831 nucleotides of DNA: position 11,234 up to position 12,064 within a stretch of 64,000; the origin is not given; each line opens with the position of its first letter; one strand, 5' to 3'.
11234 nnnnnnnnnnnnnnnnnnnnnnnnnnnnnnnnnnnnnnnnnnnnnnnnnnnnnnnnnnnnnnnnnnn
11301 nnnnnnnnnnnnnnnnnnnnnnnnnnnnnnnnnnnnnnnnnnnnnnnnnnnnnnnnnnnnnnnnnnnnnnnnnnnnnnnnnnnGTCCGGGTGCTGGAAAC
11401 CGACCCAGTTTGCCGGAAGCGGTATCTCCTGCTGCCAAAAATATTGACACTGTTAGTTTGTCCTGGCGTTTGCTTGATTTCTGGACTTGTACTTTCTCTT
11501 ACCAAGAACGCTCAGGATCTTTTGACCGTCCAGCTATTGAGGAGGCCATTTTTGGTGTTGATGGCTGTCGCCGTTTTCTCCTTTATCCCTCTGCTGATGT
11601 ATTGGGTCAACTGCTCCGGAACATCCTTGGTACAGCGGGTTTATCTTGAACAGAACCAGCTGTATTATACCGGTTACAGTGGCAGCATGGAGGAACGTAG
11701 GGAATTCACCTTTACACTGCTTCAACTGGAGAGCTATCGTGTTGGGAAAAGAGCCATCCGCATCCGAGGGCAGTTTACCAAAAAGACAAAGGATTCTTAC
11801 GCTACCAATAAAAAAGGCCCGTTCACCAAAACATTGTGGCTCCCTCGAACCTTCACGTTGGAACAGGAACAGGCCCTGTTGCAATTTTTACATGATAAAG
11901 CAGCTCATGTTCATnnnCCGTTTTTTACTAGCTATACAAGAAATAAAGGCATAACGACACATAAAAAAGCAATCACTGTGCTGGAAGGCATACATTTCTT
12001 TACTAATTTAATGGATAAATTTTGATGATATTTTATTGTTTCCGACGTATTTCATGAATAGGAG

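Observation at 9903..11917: Two uncharacterised polytopic membrane proteins coupled to the flavodoxin triad; the second has a soluble basic C-terminal domain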

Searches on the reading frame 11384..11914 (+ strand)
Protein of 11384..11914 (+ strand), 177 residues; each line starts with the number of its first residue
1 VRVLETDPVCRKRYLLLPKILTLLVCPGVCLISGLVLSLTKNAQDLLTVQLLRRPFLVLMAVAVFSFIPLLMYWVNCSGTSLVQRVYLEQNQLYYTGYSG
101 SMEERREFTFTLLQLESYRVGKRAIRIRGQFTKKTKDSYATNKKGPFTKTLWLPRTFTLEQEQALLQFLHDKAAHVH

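Call 68: search_protein_families(library=pfam, alignment_id=A4, max_evalue=10)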
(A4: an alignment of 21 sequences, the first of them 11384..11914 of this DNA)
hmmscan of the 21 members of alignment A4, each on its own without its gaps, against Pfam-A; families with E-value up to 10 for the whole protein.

A. member 1, window:11384-11914:+ (177 aa): 1 family
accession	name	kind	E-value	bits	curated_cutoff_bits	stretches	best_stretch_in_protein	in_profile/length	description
PF06979.18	TMEM70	-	0.093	13.1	22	1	58-149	57-147/157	TMEM70/TMEM186/TMEM223 protein family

B. families by the number of members that match (of 21 scanned): 29 families (the first 25 are shown)
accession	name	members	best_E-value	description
PF13800.11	Sigma_reg_N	4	0.012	Sigma factor regulator N-terminal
PF06979.18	TMEM70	2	0.085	TMEM70/TMEM186/TMEM223 protein family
PF20990.2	DUF2207_C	2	0.28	Predicted membrane protein (DUF2207) C-terminal domain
PF06480.20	FtsH_ext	2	0.91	FtsH Extracellular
PF14362.11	DUF4407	1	0.00088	Domain of unknown function (DUF4407)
PF09930.14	DUF2162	1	0.0062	Predicted transporter (DUF2162)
PF00801.26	PKD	1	0.014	PKD domain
PF06687.17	SUR7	1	0.024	SUR7/PalI family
PF09973.14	DUF2208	1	0.028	Predicted membrane protein (DUF2208)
PF24087.1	DUF7372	1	0.032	Domain of unknown function (DUF7372)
PF08019.17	EptA_B_N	1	0.05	Phosphoethanolamine transferase EptA/EptB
PF05656.20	DUF805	1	0.061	Protein of unknown function (DUF805)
PF09889.16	DUF2116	1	0.07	Probable treble clef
PF02361.21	CbiQ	1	0.12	Cobalt transport protein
PF11773.13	ComGE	1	0.14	Competence system putative prepilin ComGE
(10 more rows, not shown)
